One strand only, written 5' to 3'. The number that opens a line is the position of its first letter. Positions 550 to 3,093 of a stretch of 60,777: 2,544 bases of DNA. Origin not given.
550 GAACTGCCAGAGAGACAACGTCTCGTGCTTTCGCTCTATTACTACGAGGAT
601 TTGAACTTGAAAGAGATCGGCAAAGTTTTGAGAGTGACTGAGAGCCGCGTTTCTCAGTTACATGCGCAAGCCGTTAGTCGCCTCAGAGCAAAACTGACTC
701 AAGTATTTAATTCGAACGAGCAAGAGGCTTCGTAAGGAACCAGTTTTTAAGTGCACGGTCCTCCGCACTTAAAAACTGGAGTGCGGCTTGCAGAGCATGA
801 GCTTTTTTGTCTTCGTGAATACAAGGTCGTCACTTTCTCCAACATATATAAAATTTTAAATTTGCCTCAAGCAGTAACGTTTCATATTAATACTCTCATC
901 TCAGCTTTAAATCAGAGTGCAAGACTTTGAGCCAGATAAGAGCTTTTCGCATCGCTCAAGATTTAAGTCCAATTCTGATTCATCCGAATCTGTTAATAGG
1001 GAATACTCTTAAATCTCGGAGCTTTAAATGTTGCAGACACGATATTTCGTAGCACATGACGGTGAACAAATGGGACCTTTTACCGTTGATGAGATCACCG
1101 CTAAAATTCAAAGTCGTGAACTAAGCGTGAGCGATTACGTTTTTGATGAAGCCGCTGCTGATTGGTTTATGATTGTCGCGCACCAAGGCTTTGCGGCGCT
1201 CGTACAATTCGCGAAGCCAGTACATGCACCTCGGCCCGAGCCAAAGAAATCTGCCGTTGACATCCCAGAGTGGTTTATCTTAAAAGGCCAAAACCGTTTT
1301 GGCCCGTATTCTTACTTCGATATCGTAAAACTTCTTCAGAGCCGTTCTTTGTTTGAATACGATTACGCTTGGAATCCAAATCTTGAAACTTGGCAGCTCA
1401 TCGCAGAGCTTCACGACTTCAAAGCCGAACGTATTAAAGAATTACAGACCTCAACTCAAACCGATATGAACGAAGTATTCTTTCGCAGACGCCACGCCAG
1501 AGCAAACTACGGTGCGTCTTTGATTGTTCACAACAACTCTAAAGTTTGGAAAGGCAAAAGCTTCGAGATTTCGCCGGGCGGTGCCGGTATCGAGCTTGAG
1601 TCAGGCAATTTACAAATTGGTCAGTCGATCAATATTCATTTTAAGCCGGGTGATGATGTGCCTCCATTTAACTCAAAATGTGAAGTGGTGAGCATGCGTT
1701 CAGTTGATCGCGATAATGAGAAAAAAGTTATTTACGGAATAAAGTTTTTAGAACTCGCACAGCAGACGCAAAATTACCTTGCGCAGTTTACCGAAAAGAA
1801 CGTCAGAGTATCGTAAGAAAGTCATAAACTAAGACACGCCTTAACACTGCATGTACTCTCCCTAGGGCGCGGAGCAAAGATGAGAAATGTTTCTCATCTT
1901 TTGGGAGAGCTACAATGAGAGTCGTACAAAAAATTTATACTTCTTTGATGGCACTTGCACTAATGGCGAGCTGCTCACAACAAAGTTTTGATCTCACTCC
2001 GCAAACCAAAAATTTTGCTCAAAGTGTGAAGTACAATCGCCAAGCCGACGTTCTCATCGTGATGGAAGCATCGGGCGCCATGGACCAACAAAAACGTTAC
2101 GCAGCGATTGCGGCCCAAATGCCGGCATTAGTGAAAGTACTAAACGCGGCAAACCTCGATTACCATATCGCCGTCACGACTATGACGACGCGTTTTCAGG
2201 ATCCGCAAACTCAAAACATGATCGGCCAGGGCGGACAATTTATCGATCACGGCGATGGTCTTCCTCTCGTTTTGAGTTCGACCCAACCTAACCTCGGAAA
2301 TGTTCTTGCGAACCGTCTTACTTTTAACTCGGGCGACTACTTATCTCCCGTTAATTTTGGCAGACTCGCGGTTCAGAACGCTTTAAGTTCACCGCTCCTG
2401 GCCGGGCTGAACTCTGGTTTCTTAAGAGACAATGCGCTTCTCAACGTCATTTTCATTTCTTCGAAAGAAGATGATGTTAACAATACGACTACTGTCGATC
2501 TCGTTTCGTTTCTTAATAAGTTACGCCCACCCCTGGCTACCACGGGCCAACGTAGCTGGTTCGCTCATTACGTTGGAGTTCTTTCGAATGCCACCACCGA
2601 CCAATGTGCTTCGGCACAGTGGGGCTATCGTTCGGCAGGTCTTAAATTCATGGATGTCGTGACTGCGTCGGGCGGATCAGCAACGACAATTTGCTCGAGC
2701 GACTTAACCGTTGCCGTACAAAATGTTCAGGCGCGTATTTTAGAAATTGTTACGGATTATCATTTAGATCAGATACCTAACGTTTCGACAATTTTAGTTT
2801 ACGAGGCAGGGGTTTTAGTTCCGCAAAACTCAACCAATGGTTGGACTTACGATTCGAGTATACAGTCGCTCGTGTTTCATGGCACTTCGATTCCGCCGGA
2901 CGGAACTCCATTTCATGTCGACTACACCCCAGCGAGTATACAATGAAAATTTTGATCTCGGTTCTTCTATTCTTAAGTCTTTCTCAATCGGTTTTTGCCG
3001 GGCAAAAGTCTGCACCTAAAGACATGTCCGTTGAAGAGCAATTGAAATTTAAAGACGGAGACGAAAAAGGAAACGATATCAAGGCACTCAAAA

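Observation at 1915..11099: Seven-gene translationally coupled envelope operon resembling a compact Glt/Nfs-type trans-envelope machine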

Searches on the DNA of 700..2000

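Call 84: search_rna_families(source=window, start=700, end=2000, threshold=evalue, max_evalue=1)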
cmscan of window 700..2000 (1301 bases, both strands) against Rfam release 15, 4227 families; matches with E-value up to 1: 0.
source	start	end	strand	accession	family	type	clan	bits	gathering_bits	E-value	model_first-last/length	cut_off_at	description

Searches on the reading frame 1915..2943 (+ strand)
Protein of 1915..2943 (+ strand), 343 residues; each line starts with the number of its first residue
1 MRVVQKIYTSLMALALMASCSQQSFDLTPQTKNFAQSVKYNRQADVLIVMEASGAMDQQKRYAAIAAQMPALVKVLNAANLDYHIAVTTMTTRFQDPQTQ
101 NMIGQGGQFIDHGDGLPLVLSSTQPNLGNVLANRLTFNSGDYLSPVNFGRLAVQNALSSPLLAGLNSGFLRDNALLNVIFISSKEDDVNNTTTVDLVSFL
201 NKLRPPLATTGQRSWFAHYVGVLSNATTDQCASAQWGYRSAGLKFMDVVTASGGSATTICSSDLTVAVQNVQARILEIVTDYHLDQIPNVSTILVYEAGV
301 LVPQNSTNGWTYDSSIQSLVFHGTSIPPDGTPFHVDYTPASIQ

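Call 4: search_protein_families(library=pfam, proteins=[window:1915-2943:+], max_evalue=0.1)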
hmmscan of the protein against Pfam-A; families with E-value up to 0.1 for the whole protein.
window:1915-2943:+ (343 aa): 0 families

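Call 5: search_protein_families(library=ncbifam, proteins=[window:1915-2943:+], max_evalue=0.1)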
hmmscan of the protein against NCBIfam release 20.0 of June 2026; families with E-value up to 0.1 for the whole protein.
window:1915-2943:+ (343 aa): 2 families
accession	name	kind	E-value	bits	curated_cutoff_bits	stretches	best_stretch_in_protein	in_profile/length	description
NF052240.1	MIDASAdhsBdello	equivalog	9.7e-10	38.1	700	2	42-122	55-127/378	MIDAS family adhesin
TIGR02877.1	spore_yhbH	equivalog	0.013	14.6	467.95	1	33-85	192-243/371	sporulation protein YhbH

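Call 15: find_homologous_proteins(query=window:1915-2943:+, max_evalue=0.001)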
Query window:1915-2943:+ (343 aa): 30 proteins with E <= 0.001 among 4999 candidates.
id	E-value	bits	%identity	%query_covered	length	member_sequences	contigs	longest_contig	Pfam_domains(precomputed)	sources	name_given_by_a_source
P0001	9.9e-223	756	100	100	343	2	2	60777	-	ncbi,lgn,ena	-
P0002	3.8e-182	623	82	100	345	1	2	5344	-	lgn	-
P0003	9.2e-165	566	73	100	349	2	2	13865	-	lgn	-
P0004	2.4e-164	564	71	100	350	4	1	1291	-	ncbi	-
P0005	3.0e-162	557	71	99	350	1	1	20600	-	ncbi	-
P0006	8.9e-162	556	72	100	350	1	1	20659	-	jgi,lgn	-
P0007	9.8e-161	552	70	100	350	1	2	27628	-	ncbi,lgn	-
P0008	2.7e-157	541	71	99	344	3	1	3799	-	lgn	-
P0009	1.0e-153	529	69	97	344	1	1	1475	-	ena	-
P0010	5.2e-130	451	60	99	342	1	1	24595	-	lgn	-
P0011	2.2e-80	288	72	54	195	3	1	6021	-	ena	-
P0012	1.3e-74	269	44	100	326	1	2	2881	-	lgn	-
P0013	2.1e-74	269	41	97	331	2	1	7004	-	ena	-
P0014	2.3e-73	265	43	94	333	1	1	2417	-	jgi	jgi:hypothetical protein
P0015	8.3e-72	260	41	99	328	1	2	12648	-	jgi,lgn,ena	-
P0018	2.4e-69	252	40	97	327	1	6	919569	-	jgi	jgi:hypothetical protein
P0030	7.5e-18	83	25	92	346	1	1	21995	-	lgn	-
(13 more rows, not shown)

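Call 16: find_encoding_contigs(protein=P0001, flank=3000, max_places=3)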
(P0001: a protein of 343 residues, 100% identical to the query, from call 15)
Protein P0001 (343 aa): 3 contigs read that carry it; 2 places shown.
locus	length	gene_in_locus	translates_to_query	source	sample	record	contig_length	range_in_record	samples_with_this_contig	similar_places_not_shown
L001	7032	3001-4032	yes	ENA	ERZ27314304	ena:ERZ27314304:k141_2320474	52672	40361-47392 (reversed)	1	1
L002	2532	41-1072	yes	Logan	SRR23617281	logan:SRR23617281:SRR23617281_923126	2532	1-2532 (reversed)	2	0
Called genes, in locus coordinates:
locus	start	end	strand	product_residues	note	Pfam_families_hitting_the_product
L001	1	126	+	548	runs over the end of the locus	PF00448:SRP54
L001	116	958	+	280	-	PF00142:Fer4_NifH (weak), PF02374:ArsA_ATPase (faint), PF06564:CBP_BcsQ, PF09140:MipZ (weak), PF10609:ParA, PF13614:AAA_31, PF01656:CbiA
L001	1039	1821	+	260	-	PF04542:Sigma70_r2, PF04539:Sigma70_r3 (weak), PF08281:Sigma70_r4_2, PF04545:Sigma70_r4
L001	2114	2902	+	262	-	PF14237:GYF_2, PF07238:PilZ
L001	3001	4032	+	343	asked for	-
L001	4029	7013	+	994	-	PF13174:TPR_6 (faint), PF13428:TPR_14 (faint), PF13432:TPR_16 (faint), PF07719:TPR_2 (faint)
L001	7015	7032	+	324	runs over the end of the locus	PF25064:ARM_TT21_5th (weak), PF14559:TPR_19 (faint)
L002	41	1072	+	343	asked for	-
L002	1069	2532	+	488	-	?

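Call 17: find_encoding_contigs(protein=P0018, flank=10000, max_places=2)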
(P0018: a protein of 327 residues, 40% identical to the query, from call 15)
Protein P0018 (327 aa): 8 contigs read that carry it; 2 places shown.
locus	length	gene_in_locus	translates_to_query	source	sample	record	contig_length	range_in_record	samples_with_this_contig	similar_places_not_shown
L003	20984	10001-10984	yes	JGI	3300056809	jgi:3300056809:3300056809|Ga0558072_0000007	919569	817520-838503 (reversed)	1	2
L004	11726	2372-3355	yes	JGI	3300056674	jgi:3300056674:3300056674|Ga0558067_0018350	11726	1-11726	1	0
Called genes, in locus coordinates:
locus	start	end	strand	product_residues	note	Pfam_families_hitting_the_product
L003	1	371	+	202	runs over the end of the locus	-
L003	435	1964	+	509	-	PF02142:MGS, PF01808:AICARFT_IMPCHas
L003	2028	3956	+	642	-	PF25064:ARM_TT21_5th (weak), PF14559:TPR_19 (weak)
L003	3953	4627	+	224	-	-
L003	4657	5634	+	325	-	PF01336:tRNA_anti-codon, PF01966:HD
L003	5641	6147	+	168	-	PF25087:GMPPB_C (weak), PF00132:Hexapep, PF14602:Hexapep_2 (weak)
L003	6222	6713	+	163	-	PF13161:DUF3996 (weak)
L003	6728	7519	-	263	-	PF00590:TP_methylase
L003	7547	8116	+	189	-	PF28549:NDPSase_N, PF00293:NUDIX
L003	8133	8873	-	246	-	PF03767:Acid_phosphat_B (faint)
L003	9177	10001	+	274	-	PF14237:GYF_2, PF07238:PilZ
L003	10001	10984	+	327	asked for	-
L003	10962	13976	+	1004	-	PF13174:TPR_6 (faint)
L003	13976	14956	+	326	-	PF13181:TPR_8 (faint), PF07719:TPR_2 (faint), PF13428:TPR_14 (faint), PF13432:TPR_16 (faint), PF14559:TPR_19 (faint), PF00515:TPR_1 (faint), PF23914:TPR_CcmH_CycH (weak)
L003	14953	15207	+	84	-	-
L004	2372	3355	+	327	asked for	-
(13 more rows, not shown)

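Call 35: predict_structure(alignment_id=A2)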
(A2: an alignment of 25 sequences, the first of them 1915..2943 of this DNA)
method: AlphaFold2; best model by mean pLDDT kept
length: 343 residues; sequences in the alignment: 25
mean_pLDDT: 79.2   pTM: 0.76
mean pLDDT of the five models: 79.2, 78.1, 77.3, 76.0, 75.8
residues with pLDDT >= 90: 103; 70-90: 155; 50-70: 53; < 50: 32
segments of 3 or more residues with pLDDT < 50: 1-3, 5-14, 21-33
pLDDT, mean of each block of 10 residues (from residue 1): 48 49 43 56 90 82 88 82 93 77 84 92 94 84 76 94 94 91 78 81 81 87 75 58 87 85 67 70 83 88 90 85 77 84 70
secondary structure, 60 per line:
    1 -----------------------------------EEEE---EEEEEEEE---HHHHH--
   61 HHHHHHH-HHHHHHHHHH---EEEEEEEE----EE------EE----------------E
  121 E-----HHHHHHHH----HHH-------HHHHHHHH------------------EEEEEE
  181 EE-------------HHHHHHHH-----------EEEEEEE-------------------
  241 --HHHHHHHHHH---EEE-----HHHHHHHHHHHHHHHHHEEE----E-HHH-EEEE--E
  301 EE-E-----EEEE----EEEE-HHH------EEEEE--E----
elements in order: E36-39 E43-50 H54-58 H61-67 H69-78 E82-89 H127-134 H149-156 E175-182 H196-203 E215-221 H243-252 E256-258 H264-280 E281-283 E294-297 E300-302 E310-313 E318-321 E332-336

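Call 43: fold_search(model_id=the predicted structure, library=pdb)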
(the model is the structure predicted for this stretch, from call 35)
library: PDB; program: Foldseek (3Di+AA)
matches with E <= 10: 816; with E <= 0.001: 177
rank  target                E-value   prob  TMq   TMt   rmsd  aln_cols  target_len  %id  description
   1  4wk0_B                8.9e-08  1.00  0.41  0.34   9.9       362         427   10  Metal Ion and Ligand Binding of Integrin (released 2014-12-03)
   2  3nif_D                1.0e-07  1.00  0.43  0.33   9.5       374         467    9  The Closed Headpiece of Integrin IIb 3 and its Complex with an IIb 3 -Specific Antagonist That Does Not Induce Opening (released 2010-12-22)
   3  5e6s_B                1.2e-07  1.00  0.41  0.32  11.3       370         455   10  Structures of leukocyte integrin aLB2: The aI domain, the headpiece, and the pocket for the internal ligand (released 2016-03-02)
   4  6fpz_A                1.2e-07  1.00  0.37  0.24   9.5       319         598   11  Inter-alpha-inhibitor heavy chain 1, D298A (released 2019-02-27)
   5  7ceb_B                1.5e-07  1.00  0.42  0.39  11.2       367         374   10  Crystal structure of alpha6beta1 integrin headpiece (released 2021-06-23)
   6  8w30_B                2.0e-07  1.00  0.40  0.38   9.7       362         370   11  Crystal structure of alpha-V beta-1 integrin headpiece in complex with TR01225179 (released 2025-01-01)
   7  6fpy_B                2.1e-07  1.00  0.39  0.25   9.2       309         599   12  Inter-alpha-inhibitor heavy chain 1, wild type (released 2019-02-27)
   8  6djp_B                2.5e-07  1.00  0.42  0.41  10.1       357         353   11  Integrin alpha-v beta-8 in complex with the Fabs 8B8 and 68 (released 2018-07-25)
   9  5e6u_B                2.8e-07  1.00  0.39  0.31  10.8       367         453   10  Structures of leukocyte integrin aLb2: The aI domain, the headpiece, and the pocket for the internal ligand (released 2016-04-06)
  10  4um9_D                3.9e-07  1.00  0.42  0.33  10.4       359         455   10  Crystal structure of alpha V beta 6 with peptide (released 2014-11-12)
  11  3vi4_D                4.4e-07  1.00  0.40  0.33  11.2       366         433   10  Crystal structure of alpha5beta1 integrin headpiece in complex with RGD peptide (released 2012-02-22)
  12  6fpy_A                4.9e-07  1.00  0.37  0.24   9.5       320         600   12  Inter-alpha-inhibitor heavy chain 1, wild type (released 2019-02-27)
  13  3vi3_D                4.9e-07  1.00  0.39  0.32  10.2       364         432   10  Crystal structure of alpha5beta1 integrin headpiece (ligand-free form) (released 2012-02-22)
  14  7usl_B                6.3e-07  1.00  0.42  0.23  11.0       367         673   10  Integrin alphaM/beta2 ectodomain in complex with adenylate cyclase toxin RTX751 and M1F5 Fab (released 2022-08-17)
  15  8t2u_B                6.3e-07  1.00  0.42  0.39   9.9       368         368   10  Cryo-EM Structures of Full-length Integrin alphaIIbbeta3 in Native Lipids complexed with Eptifibatide (released 2023-07-26)
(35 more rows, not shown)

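Call 52: search_protein_representatives(alignment_id=A2)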
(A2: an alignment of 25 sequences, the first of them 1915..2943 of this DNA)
Query: 25 sequences, 328 profile positions. Proteins with E-value up to 0.001 (for the whole library): 17784; up to 1e-10: 10832; up to 1e-30: 2415. The best 150 are listed.
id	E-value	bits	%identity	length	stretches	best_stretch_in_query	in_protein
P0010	2.7e-126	437.5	-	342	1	6-328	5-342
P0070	1.6e-120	418.5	-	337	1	6-328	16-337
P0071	1.3e-119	415.6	-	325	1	6-327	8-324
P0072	7.7e-119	413.0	-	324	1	8-326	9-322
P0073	2.5e-117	408.0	-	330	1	6-326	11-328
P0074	1.0e-115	402.7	-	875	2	31-327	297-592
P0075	5.8e-115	400.3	-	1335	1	13-325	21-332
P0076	7.7e-112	390.0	-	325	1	9-328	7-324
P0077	1.2e-111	389.4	-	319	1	8-326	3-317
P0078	5.4e-109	380.7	-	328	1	2-326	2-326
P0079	2.0e-108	378.8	-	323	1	7-324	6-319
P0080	6.7e-108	377.1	-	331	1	7-328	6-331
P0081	3.2e-107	374.9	-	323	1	2-326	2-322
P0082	4.8e-106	371.0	-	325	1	6-325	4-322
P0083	7.5e-106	370.3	-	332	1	6-327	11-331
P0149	2.5e-67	243.7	-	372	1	1-325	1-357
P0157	1.5e-65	237.9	-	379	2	6-180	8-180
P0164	6.9e-65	235.7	-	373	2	181-328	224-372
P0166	8.5e-64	232.1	-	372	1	6-328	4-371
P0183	8.1e-62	225.6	-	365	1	1-328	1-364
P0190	4.5e-61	223.2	-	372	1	9-328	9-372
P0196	1.3e-60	221.7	-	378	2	4-178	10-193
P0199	2.1e-60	221.0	-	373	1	7-325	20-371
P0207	5.6e-60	219.6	-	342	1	8-327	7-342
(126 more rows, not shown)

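Call 53: list_cluster_members(proteins=[P0070, P0149, P0157, P0164, P0166, P0183, P0190, P0196, P0199, P0207])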
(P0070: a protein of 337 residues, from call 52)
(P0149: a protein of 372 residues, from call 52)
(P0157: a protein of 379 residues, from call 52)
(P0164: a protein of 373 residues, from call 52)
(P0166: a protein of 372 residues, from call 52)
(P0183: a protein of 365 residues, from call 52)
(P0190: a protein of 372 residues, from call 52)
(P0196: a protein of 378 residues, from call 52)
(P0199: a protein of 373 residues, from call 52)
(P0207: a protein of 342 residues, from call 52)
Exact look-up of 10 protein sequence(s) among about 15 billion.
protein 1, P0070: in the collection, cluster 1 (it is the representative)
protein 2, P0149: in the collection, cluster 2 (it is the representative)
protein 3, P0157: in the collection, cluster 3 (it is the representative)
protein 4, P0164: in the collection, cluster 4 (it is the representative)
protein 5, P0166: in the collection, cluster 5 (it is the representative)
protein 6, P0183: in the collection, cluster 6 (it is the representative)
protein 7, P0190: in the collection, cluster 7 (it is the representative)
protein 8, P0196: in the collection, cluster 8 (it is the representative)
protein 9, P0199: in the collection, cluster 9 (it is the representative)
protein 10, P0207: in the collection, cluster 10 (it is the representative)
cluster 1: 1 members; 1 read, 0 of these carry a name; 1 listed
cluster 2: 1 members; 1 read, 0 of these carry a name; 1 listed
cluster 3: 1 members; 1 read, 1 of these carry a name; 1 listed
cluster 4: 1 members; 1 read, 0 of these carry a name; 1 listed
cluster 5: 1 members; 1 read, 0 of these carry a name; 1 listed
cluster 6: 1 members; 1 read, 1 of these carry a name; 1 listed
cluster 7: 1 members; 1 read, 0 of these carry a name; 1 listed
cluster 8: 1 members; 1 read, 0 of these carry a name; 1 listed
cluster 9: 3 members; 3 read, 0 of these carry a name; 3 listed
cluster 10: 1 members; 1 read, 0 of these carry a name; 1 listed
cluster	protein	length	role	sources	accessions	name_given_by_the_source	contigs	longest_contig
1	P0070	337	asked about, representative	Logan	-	-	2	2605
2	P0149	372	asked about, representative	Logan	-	-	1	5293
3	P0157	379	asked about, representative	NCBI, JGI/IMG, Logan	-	hypothetical protein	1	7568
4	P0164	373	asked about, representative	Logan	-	-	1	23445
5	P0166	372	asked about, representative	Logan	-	-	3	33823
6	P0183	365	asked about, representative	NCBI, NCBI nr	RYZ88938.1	MAG: hypothetical protein EOP04_08185 [Proteobacteria bacterium] | MAG: hypothetical protein EOP04_08185 [Pseudomonadota bacterium]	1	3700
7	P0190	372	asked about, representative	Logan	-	-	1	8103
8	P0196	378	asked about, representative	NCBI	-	-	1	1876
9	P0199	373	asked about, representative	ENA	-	-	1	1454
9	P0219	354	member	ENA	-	-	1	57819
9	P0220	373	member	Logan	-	-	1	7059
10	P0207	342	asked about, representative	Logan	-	-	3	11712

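Call 60: search_protein_families(library=ncbifam, proteins=[P0018, P0030], max_evalue=0.001)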
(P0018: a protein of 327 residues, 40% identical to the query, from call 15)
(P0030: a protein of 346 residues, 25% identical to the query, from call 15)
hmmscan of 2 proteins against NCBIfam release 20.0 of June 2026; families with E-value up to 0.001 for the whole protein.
P0018 (327 aa): 2 families
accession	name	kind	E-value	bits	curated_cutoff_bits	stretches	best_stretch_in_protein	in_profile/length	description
NF052240.1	MIDASAdhsBdello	equivalog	3.6e-18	65.9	700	2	16-122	31-140/378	MIDAS family adhesin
NF033765.2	gliding_CglD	equivalog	5.7e-07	27.7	400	0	14-90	619-694/1124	adventurous gliding motility lipoprotein CglD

P0030 (346 aa): 2 families
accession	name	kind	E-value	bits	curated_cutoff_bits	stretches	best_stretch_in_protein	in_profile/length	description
NF052240.1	MIDASAdhsBdello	equivalog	6e-11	42.1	700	1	47-141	53-136/378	MIDAS family adhesin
NF033765.2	gliding_CglD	equivalog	9.3e-10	36.9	400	1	47-210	641-813/1124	adventurous gliding motility lipoprotein CglD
